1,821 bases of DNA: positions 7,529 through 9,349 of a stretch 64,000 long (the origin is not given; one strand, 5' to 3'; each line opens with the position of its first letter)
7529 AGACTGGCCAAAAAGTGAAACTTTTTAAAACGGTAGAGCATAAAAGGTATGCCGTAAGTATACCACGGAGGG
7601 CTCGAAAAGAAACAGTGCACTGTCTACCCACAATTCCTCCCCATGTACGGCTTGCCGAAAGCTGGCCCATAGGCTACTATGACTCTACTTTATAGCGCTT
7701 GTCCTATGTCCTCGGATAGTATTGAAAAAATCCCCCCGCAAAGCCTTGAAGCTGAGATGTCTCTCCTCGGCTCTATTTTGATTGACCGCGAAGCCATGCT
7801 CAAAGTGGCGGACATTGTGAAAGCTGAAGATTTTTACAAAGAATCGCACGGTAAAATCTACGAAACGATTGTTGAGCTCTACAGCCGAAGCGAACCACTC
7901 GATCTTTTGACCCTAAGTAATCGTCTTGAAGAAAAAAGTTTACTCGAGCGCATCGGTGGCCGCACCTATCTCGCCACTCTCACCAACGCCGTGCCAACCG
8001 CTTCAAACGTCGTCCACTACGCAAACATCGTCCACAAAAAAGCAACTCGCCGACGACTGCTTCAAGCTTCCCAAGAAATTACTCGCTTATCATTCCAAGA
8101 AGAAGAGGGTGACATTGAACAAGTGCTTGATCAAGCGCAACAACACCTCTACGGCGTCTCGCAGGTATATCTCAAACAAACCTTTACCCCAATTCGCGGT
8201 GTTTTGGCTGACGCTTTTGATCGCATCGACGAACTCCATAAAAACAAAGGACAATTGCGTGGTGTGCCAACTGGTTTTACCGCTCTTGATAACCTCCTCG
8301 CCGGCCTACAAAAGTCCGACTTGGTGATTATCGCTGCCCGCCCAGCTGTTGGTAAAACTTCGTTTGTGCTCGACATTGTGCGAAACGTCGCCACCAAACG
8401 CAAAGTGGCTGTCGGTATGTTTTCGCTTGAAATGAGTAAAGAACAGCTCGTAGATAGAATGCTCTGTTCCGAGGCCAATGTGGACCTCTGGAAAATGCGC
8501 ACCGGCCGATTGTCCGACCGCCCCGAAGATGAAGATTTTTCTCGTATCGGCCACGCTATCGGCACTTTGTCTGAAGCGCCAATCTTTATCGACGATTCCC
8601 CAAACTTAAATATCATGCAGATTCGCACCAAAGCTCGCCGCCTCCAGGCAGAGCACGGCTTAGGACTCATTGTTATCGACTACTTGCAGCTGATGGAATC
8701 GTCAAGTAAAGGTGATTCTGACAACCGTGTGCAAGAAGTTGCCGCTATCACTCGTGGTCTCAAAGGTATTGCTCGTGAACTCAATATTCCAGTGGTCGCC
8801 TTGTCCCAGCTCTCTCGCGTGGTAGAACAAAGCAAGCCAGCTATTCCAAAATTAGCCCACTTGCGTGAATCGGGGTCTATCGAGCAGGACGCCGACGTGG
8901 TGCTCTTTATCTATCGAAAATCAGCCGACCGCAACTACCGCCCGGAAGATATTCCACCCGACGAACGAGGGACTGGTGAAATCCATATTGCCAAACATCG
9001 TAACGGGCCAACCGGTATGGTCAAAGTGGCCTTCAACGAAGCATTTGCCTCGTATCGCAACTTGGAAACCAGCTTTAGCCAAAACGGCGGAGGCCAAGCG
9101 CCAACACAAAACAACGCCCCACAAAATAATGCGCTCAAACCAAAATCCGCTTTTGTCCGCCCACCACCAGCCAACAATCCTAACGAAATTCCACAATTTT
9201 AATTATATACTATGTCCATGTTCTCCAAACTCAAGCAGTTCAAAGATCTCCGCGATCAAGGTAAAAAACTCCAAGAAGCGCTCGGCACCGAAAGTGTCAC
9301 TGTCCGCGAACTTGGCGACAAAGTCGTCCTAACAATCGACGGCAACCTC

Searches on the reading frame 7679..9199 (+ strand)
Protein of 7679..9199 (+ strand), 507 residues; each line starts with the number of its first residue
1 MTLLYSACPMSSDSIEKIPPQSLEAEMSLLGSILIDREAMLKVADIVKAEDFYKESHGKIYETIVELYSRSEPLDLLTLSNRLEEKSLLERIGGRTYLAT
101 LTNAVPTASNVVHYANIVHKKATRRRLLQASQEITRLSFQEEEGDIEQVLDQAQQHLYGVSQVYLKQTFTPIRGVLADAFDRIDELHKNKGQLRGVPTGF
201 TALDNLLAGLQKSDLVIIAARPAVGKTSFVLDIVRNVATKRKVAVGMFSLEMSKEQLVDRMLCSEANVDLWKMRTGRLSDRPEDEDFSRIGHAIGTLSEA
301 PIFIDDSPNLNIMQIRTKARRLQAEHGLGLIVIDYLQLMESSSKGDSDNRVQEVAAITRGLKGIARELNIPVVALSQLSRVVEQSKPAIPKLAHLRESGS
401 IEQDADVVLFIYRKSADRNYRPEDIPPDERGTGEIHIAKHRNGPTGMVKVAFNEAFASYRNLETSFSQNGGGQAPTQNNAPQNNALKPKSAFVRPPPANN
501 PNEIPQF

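Call 64: search_protein_families(library=pfam, proteins=[window:7679-9199:+], max_evalue=0.00001)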
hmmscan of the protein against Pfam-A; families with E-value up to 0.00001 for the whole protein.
window:7679-9199:+ (507 aa): 3 families
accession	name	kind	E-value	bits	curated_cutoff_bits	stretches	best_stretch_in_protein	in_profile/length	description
PF03796.21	DnaB_C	-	1.1e-99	333.4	27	1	195-461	1-255/255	DnaB-like helicase C terminal domain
PF00772.26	DnaB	-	1.1e-35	122.2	23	1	19-119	2-102/103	DnaB-like helicase N terminal domain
PF13481.12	AAA_25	-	1.6e-14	54.4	27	1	196-377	15-189/195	AAA domain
